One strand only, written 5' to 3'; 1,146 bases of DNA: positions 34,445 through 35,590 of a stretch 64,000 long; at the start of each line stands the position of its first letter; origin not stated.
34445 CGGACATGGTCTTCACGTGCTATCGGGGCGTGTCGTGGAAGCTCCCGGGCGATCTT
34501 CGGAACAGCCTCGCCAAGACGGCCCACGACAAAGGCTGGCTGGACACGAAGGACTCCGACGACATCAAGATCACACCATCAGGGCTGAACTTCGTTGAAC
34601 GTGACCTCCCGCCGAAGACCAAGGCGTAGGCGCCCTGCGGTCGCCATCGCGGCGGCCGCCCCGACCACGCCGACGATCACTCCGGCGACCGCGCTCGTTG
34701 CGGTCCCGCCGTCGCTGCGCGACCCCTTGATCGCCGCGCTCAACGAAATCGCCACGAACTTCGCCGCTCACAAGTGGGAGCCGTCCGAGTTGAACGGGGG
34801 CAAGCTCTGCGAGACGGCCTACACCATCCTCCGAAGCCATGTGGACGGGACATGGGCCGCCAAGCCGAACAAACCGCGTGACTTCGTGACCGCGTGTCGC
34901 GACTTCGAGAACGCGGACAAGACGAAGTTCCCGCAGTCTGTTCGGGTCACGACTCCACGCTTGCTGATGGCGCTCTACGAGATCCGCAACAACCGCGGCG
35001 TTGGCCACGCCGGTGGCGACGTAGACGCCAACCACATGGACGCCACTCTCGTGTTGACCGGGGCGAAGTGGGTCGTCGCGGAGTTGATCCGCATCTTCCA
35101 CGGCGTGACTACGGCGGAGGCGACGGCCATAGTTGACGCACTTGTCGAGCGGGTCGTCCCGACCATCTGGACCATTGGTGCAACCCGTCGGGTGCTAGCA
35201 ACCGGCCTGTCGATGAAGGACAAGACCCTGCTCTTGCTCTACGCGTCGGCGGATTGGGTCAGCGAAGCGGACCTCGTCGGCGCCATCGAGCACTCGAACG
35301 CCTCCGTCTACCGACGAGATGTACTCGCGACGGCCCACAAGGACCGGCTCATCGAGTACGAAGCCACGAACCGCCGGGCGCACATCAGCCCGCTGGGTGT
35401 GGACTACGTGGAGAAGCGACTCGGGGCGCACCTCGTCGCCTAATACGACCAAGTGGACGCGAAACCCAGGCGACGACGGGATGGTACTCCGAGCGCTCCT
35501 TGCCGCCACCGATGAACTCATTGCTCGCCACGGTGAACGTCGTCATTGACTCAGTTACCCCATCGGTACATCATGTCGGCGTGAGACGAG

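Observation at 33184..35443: Uncharacterised three-gene cassette: three proteins ending in a related winged-helix module, one with a HEPN-like RNxxGxxH motif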

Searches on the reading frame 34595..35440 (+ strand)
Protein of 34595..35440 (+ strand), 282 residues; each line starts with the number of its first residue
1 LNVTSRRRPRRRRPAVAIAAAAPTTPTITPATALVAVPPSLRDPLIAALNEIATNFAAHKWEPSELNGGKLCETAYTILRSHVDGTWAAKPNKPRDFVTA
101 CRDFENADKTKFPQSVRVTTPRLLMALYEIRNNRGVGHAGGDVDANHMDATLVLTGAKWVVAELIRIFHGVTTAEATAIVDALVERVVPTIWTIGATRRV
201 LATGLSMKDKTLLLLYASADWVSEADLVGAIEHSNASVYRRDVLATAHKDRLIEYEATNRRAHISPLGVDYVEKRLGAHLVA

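Call 10: search_protein_families(library=pfam, proteins=[window:34595-35440:+], max_evalue=1)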
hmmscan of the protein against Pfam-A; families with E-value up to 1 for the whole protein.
window:34595-35440:+ (282 aa): 0 families

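Call 11: search_protein_families(library=padloc, proteins=[window:34595-35440:+], max_evalue=1)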
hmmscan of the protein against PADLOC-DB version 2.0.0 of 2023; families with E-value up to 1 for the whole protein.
window:34595-35440:+ (282 aa): 0 families

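Call 12: search_protein_families(library=ncbifam, proteins=[window:34595-35440:+], max_evalue=1)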
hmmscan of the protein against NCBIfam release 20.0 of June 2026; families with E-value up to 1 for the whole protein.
window:34595-35440:+ (282 aa): 0 families

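Call 13: find_homologous_proteins(query=window:34595-35440:+)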
Query window:34595-35440:+ (282 aa): 3286 proteins with E <= 0.001 among 8000 candidates; the best 120 are listed.
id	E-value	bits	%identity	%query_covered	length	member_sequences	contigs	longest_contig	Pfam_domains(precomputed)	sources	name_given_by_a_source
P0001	1.1e-179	614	100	99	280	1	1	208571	-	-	-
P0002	3.6e-149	514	85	91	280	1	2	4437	-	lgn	-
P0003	2.6e-146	504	82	90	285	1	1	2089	-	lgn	-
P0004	1.9e-144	498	87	90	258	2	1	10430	-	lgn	-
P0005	4.0e-142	491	83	87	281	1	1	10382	-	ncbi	-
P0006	6.5e-139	480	78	89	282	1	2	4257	-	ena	-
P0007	1.9e-138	478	76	99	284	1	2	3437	-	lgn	-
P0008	1.9e-137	475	81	88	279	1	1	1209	-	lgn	-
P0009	1.1e-135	469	84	87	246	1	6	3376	-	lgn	-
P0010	1.4e-135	469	76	95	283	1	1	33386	-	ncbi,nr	ncbi:MAG: hypothetical protein HY263_01080 [Chloroflexi bacterium]|nr:hypothetical protein [Chlorofl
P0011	2.1e-135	468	79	91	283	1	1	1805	-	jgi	jgi:hypothetical protein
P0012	5.8e-135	467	73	100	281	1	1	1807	-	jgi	jgi:hypothetical protein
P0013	9.5e-135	466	75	93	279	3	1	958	-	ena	-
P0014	3.0e-134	465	78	88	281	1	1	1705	-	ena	-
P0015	1.5e-131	456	78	88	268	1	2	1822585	-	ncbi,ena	-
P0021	1.1e-129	450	77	90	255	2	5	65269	-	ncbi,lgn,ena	-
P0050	3.3e-92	327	58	89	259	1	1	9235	-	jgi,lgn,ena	-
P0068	2.3e-90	321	57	90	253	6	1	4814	-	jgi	-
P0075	5.3e-90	320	57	89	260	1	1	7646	-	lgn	-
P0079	8.1e-90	319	59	90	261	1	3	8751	-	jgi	jgi:hypothetical protein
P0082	2.2e-89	318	59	86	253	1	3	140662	-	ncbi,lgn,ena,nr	ncbi:MAG: hypothetical protein IIA10_02280 [Proteobacteria bacterium]|nr:hypothetical protein [Pseud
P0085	4.0e-89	317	57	88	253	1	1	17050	-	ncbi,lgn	-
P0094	9.0e-89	316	56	89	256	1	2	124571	-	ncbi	-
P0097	1.0e-88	315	57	89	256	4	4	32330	-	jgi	jgi:hypothetical protein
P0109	3.4e-88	314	55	90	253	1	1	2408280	-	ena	-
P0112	3.6e-88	314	55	88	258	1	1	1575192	-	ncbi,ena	-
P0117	6.1e-88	313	54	88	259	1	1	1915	-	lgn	-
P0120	7.2e-88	313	61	84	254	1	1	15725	-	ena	-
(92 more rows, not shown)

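Call 14: search_protein_families(library=phrogs, proteins=[window:34595-35440:+], max_evalue=1)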
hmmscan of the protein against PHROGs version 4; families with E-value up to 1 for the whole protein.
window:34595-35440:+ (282 aa): 0 families

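Call 16: find_encoding_contigs(protein=P0082, flank=8000, max_places=3)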
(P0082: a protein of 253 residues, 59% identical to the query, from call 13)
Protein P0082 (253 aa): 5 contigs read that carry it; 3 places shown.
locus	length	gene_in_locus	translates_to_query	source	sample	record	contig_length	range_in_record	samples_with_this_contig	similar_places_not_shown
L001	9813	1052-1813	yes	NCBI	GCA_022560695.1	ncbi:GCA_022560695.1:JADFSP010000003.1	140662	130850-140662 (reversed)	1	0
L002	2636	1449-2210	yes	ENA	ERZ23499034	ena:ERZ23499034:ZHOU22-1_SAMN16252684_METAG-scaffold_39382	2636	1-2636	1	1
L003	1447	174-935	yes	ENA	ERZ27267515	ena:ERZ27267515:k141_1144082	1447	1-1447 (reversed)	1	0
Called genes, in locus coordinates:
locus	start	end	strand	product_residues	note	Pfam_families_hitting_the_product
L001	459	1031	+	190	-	-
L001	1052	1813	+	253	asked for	-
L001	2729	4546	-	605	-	PF03979:Sigma70_r1_1, PF00140:Sigma70_r1_2, PF04546:Sigma70_ner, PF04542:Sigma70_r2, PF04539:Sigma70_r3, PF04545:Sigma70_r4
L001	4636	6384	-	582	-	PF01807:Zn_ribbon_DnaG, PF08275:DNAG_N, PF01751:Toprim, PF13662:Toprim_4, PF13155:Toprim_2, PF10410:DnaB_bind, PF08278:DnaG_DnaB_bind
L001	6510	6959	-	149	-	PF09424:YqeY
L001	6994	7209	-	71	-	PF01165:Ribosomal_S21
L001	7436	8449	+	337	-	PF00814:TsaD, PF22521:HypF_C_2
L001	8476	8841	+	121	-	PF02152:FolB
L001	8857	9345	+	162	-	PF01288:HPPK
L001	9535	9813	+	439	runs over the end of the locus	PF18294:Pept_S41_N, PF03572:Peptidase_S41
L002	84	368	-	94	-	-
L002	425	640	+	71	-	-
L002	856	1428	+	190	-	-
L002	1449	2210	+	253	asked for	-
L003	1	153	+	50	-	?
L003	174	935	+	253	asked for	-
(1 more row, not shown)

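Call 17: find_encoding_contigs(protein=P0010, flank=8000, max_places=2)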
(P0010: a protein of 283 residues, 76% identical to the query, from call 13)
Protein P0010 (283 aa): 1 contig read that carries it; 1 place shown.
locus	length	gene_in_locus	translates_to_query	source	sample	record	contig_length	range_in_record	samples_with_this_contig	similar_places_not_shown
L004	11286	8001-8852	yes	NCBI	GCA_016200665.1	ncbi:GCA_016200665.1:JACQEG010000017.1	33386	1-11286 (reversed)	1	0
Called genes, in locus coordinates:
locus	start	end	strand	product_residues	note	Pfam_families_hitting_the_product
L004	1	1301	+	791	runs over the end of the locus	PF01841:Transglut_core, PF13559:DUF4129 (weak)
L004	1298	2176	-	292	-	PF00300:His_Phos_1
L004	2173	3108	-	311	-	PF00389:2-Hacid_dh, PF02826:2-Hacid_dh_C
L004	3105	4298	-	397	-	PF00266:Aminotran_5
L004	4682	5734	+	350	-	PF25852:DUF6242_C (faint)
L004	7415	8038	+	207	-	-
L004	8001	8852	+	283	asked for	-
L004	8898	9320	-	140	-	-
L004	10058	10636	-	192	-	-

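Call 18: find_encoding_contigs(protein=P0109, flank=8000, max_places=2)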
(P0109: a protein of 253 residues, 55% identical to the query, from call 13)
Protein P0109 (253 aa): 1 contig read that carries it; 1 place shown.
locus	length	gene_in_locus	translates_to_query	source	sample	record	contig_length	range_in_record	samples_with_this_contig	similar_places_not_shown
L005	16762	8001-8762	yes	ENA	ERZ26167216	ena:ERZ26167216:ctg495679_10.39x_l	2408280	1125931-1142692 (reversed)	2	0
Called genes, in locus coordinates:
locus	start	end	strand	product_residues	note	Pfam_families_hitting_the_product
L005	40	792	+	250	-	PF22807:TrAA12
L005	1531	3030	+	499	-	PF00665:rve (weak), PF13683:rve_3 (weak), PF22483:Mu-transpos_C_2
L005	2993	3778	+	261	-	PF01695:IstB_IS21, PF13481:AAA_25 (weak), PF00004:AAA (weak), PF13401:AAA_22 (faint)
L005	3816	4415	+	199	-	PF07995:GSDH (faint), PF22807:TrAA12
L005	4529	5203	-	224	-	-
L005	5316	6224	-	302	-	PF07494:Reg_prop (faint)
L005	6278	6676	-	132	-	PF08818:DUF1801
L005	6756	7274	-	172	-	PF04191:PEMT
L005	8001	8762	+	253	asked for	-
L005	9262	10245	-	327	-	-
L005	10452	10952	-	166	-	PF07883:Cupin_2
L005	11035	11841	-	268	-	PF02627:CMD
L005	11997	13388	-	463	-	PF01548:DEDD_Tnp_IS110, PF02371:Transposase_20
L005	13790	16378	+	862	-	-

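Call 30: find_related_loci(query=A1, collection=genome_contigs, flank=10000)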
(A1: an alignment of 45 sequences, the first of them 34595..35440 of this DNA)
Query A1 (282 aa) in genome_contigs; peptide patterns used: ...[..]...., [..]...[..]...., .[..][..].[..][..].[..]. (x = any residue, [..] = any of these).
405 stretches matched a pattern; 358 encode a relative of the query (tblastn E <= 1e-3); the best 80 are kept; 80 distinct loci.
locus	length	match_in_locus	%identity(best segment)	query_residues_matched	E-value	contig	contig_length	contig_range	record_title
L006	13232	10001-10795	76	15-282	5e-138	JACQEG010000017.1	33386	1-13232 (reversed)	MAG: Chloroflexi bacterium isolate NC_groundwater_1015_Pr1_S-0.65um_72_24 Montesol18_Sp65_coassembly_scaffold_96450, who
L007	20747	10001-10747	78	34-282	3e-132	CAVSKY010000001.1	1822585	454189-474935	MAG: uncultured Chloroflexia bacterium isolate MFD09206.bin.1.75 genome assembly, contig: contig_1289, whole genome shot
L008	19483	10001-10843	73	1-282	6e-132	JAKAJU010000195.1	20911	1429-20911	MAG: Chloroflexi bacterium isolate WY4.bin17 NODE_3056_length_20911_cov_2.228253, whole genome shotgun sequence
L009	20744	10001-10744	57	27-274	2e-99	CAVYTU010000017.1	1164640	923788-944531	MAG: uncultured delta proteobacterium isolate MFD05567.bin.2.108 genome assembly, contig: contig_66627, whole genome sho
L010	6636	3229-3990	57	28-281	2e-98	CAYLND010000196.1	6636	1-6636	MAG TPA_asm: uncultured Acidobacteriota bacterium isolate binchicken_co185_102 genome assembly, contig: NODE_23095_lengt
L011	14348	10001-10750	56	25-274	3e-96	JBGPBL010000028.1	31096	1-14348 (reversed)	MAG: Sulfurifustaceae bacterium isolate OBJ_0618_130150_106 k141_6881982_length_31096_cov_12.8433, whole genome shotgun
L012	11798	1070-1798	59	34-276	7e-96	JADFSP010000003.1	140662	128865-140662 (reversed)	MAG: Proteobacteria bacterium isolate B93T1B8 B93T1B8_NODE120, whole genome shotgun sequence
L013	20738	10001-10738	59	28-274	1e-94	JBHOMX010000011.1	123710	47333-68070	MAG: Candidatus Brachytrichaceae bacterium NZ_4S206 k127_2194602, whole genome shotgun sequence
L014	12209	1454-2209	57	25-276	1e-94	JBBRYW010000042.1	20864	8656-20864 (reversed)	MAG: Gaiellales bacterium isolate La5_metabat2.168 La5_metabat2.168_K_2903934_L_20864_cov_84.1220, whole genome shotgun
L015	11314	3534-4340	56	7-273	4e-94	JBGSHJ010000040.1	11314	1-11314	MAG: Pseudomonadales bacterium isolate JTS-AC101 k141_3333774, whole genome shotgun sequence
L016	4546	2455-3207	57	25-276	4e-93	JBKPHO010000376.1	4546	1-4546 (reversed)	MAG: Actinomycetota bacterium isolate HAY_GB_MAG_00008 HAY_GB_000000106188, whole genome shotgun sequence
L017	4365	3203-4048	55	1-280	5e-93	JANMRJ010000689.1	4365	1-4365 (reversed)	MAG: Acidimicrobiales bacterium isolate OTE_51_concoct_281_sub OTE_51_k141_2009428, whole genome shotgun sequence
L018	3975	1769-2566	54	6-276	2e-93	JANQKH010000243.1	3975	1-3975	MAG: Phycisphaeraceae bacterium isolate PL25a_bin.150 k99_3981783, whole genome shotgun sequence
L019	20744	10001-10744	54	29-276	3e-92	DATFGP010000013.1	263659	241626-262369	MAG TPA_asm: Pyrinomonadaceae bacterium isolate SMAG_U8666 k141_183253, whole genome shotgun sequence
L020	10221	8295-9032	54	28-273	6e-92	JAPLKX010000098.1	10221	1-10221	MAG: Candidatus Hydrogenedentota bacterium isolate LacPavin_0920_SED5_MAG_60_9 LacPavin_0920_SED5_scaffold_452061, whole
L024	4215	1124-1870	53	27-276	2e-91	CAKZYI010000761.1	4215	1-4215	MAG TPA_asm: uncultured Pleurocapsa sp. isolate SRR3401483_bin.89_CONCOCT_v1.1_MAG genome assembly, contig: ERZ1740059.1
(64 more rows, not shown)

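Call 37: predict_structure(alignment_id=A1)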
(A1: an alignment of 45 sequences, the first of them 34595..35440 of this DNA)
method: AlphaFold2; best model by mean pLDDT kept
length: 282 residues; sequences in the alignment: 45
mean_pLDDT: 88.9   pTM: 0.69
mean pLDDT of the five models: 88.9, 88.8, 87.3, 86.7, 85.8
residues with pLDDT >= 90: 191; 70-90: 62; 50-70: 27; < 50: 2
segments of 3 or more residues with pLDDT < 50: none
pLDDT, mean of each block of 10 residues (from residue 1): 63 67 69 90 94 89 92 98 97 94 97 97 95 63 81 97 95 91 80 87 95 91 95 96 98 96 93 93 69
secondary structure, 60 per line:
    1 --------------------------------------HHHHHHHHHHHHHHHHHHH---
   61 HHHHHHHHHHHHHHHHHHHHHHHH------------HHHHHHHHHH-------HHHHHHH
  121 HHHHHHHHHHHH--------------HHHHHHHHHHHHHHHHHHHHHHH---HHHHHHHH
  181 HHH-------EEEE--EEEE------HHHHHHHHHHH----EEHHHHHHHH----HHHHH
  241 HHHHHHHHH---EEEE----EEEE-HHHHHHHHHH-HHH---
elements in order: H39-57 H61-84 H97-106 H114-132 H147-169 H173-183 E191-194 E197-200 H207-217 H224-231 H236-249 E253-256 E261-264 H266-275

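Call 39: search_solved_structures(query=A1, max_evalue=10, show_alignments=2)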
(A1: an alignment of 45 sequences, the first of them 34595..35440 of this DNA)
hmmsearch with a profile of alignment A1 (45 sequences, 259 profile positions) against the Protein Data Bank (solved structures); distinct sequences matched with E-value up to 10: 4.
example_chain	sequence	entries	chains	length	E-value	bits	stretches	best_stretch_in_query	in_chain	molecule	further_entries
3ch7_A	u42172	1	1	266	0.45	12.8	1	157-238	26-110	6-phosphogluconolactonase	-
3css_A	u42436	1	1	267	0.46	12.8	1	157-238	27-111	6-phosphogluconolactonase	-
3j9d_A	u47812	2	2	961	0.96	11.7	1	12-63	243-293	Outer capsid protein VP2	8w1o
3m6k_A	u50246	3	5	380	2.9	10.2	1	169-234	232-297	Topoisomerase V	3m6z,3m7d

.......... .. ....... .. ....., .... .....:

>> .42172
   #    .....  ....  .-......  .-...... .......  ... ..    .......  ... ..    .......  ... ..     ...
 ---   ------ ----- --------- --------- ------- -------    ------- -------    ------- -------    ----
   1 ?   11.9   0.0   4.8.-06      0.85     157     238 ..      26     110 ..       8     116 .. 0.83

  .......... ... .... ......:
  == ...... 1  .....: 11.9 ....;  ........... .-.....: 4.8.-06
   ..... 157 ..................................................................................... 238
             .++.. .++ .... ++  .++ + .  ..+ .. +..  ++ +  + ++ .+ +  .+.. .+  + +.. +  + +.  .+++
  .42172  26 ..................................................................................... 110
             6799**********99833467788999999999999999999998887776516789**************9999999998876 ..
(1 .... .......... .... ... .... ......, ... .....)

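Call 40: fold_search(model_id=the predicted structure, library=pdb)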
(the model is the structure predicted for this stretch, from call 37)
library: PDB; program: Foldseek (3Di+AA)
matches with E <= 10: 585; with E <= 0.001: 0
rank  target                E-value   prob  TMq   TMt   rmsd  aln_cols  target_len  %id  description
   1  2hsb                  4.8e-02  1.00  0.29  0.58   5.9       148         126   11  Crystal structure of a hepn domain containing protein (af_0298) from archaeoglobus fulgidus at 1.95 A resolution (released 2006-08-15)
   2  5gjq_O                2.7e-01  0.18  0.17  0.13  18.3       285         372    7  Structure of the human 26S proteasome bound to USP14-UbAl (released 2016-08-17)
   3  1ufb_A                2.8e-01  0.97  0.29  0.57   6.1       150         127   11  Crystal structure of TT1696 from Thermus thermophilus HB8 (released 2003-11-28)
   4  6pcp_C                3.0e-01  1.00  0.22  0.43   4.2        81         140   20  Mechanism for regulation of DNA binding of Bordetella bronchiseptica BpsR by 6-hydroxynicotinic acid (released 2019-11-06)
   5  9efq_C                4.8e-01  0.20  0.18  0.13  18.6       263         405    9  Cryo-EM structure of COP9 signalosome precatalytic state with neddylated cullin-2 (released 2025-12-03)
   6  5l4k_O                5.0e-01  0.15  0.17  0.13  16.7       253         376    9  The human 26S proteasome lid (released 2016-09-07)
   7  1wol                  5.6e-01  0.97  0.31  0.63   4.8       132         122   11  Crystal Structure of ST0689, an archaeal HEPN homologue (released 2005-11-22)
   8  6iuh_A                6.7e-01  0.69  0.25  0.48   8.7       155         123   12  Crystal structure of GIT1 PBD domain in complex with Liprin-alpha2 (released 2019-02-20)
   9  9bj6_C                7.1e-01  0.66  0.27  0.42  10.7       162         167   12  Crystal structure of the HEPN family member AbiV, an RNase in a two-component antiphage system in Lactococcus lactis (released 2025-08-13)
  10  3r4k_A                7.8e-01  0.87  0.19  0.21   4.5        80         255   16  Crystal structure of a putative ICLR transcriptional regulator (TM1040_3717) from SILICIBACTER SP. TM1040 at 2.46 A re (released 2011-04-13)
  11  9bj7_J                8.6e-01  0.75  0.29  0.50  10.6       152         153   12  Crystal structure of the N-terminal truncated AbiV (residues 24-201) (released 2025-08-13)
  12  2jx0_MODEL_1_A        8.6e-01  0.60  0.26  0.47   7.9       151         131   12  The paxillin-binding domain (PBD) of G Protein Coupled Receptor (GPCR)-kinase (GRK) interacting protein 1 (GIT (released 2008-04-29)
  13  3eco_A                9.4e-01  0.98  0.23  0.45   3.1        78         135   22  Crystal structure of MepR, a transcription regulator of the Staphylococcus aureus multidrug efflux pump MepA (released 2009-02-10)
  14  9bj7_L                9.4e-01  0.57  0.27  0.45  10.7       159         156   11  Crystal structure of the N-terminal truncated AbiV (residues 24-201) (released 2025-08-13)
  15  9efm_B                9.4e-01  0.10  0.18  0.13  20.1       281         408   12  Cryo-EM structure of COP9 signalosome precatalytic state with neddylated cullin-1 (released 2025-12-03)
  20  3o10_C                1.1e+00  0.77  0.32  0.59   6.4       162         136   12  Crystal structure of the HEPN domain from human sacsin (released 2011-03-30)
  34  3o10_A                1.5e+00  0.77  0.33  0.61   5.3       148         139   11  Crystal structure of the HEPN domain from human sacsin (released 2011-03-30)
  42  3o10_D                1.7e+00  0.69  0.33  0.61   6.5       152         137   12  Crystal structure of the HEPN domain from human sacsin (released 2011-03-30)
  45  8xdj_C                1.7e+00  0.35  0.26  0.47   7.7       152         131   11  Crystal structure of AMPylated HEPN toxin (released 2024-12-18)
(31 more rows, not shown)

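Call 41: search_protein_families(library=pfam, alignment_id=A1, max_evalue=10)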
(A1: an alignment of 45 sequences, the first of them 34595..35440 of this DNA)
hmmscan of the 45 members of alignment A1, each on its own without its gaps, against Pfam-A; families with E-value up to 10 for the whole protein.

A. member 1, window:34595-35440:+ (282 aa): 0 families

B. families by the number of members that match (of 45 scanned): 14 families
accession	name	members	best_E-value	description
PF14355.11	Abi_C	9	0.016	Abortive infection C-terminus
PF14377.11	UBM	3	0.0077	Ubiquitin binding region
PF08699.15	ArgoL1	2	0.19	Argonaute linker 1 domain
PF03361.19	Herpes_IE2_3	1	0.03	Herpes virus intermediate/early protein 2/3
PF13463.12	HTH_27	1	0.08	Winged helix DNA-binding domain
PF00223.24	PsaA_PsaB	1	0.11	Photosystem I psaA/psaB protein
PF04392.18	ABC_sub_bind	1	0.11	ABC transporter substrate binding protein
PF21140.2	eIF4G1-like_eIF4E-bd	1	0.12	Translation initiation factor eIF4G-like, eIF4E-binding domain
PF04566.18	RNA_pol_Rpb2_4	1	0.16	RNA polymerase Rpb2, domain 4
PF13458.12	Peripla_BP_6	1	0.19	Periplasmic binding protein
PF21397.2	Annexin_3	1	0.21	Alpha-11 giardin annexin domain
PF03611.19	EIIC-GAT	1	0.27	PTS system sugar-specific permease component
PF21463.3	Cry1Ac_dom-VII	1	0.94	Cry1Ac, domain VII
PF07941.16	K_channel_TID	1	3.9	Potassium channel Kv1.4 tandem inactivation domain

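Call 57: find_related_loci(query=A1, collection=viral_contigs, flank=10000)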
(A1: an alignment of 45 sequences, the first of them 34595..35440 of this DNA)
Query A1 (282 aa) in viral_contigs; peptide patterns used: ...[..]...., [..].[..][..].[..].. (x = any residue, [..] = any of these).
19 stretches matched a pattern, but none encodes a relative of the query by tblastn (E <= 1e-3).

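Call 67: search_protein_representatives(alignment_id=A1)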
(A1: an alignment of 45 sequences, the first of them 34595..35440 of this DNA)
Query: 45 sequences, 259 profile positions. Proteins with E-value up to 0.001 (for the whole library): 1361; up to 1e-10: 962; up to 1e-30: 318. The best 150 are listed.
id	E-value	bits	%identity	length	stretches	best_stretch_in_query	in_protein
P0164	5.3e-102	356.8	-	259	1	7-256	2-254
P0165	1.4e-101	355.3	-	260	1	8-256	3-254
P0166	5.7e-95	333.7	-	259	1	7-256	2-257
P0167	5.2e-90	317.5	-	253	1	12-200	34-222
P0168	7.8e-90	316.9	-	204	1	57-258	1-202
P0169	1.2e-88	313.0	-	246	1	7-201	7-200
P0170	1.5e-88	312.7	-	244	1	16-256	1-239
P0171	3.6e-86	304.9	-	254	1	9-253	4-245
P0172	1.5e-83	296.3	-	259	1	9-256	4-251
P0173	5.6e-83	294.4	-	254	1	8-254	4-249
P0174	1.9e-81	289.4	-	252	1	10-254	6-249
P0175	2.4e-81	289.1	-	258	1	6-256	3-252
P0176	1.3e-80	286.7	-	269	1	7-255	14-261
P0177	1.2e-79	283.5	-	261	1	10-255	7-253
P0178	2.5e-79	282.4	-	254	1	7-249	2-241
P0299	6.9e-47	176.1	-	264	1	7-255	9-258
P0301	2.2e-46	174.5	-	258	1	11-257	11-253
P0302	3.0e-46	174.1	-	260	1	11-258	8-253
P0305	1.4e-45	171.9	-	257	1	11-258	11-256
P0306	1.5e-45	171.8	-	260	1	11-257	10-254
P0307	2.1e-45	171.3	-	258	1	14-256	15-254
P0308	2.2e-45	171.2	-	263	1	10-255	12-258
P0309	2.5e-45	171.0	-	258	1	14-255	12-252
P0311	7.2e-45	169.5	-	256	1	11-257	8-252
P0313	1.0e-44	169.0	-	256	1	16-256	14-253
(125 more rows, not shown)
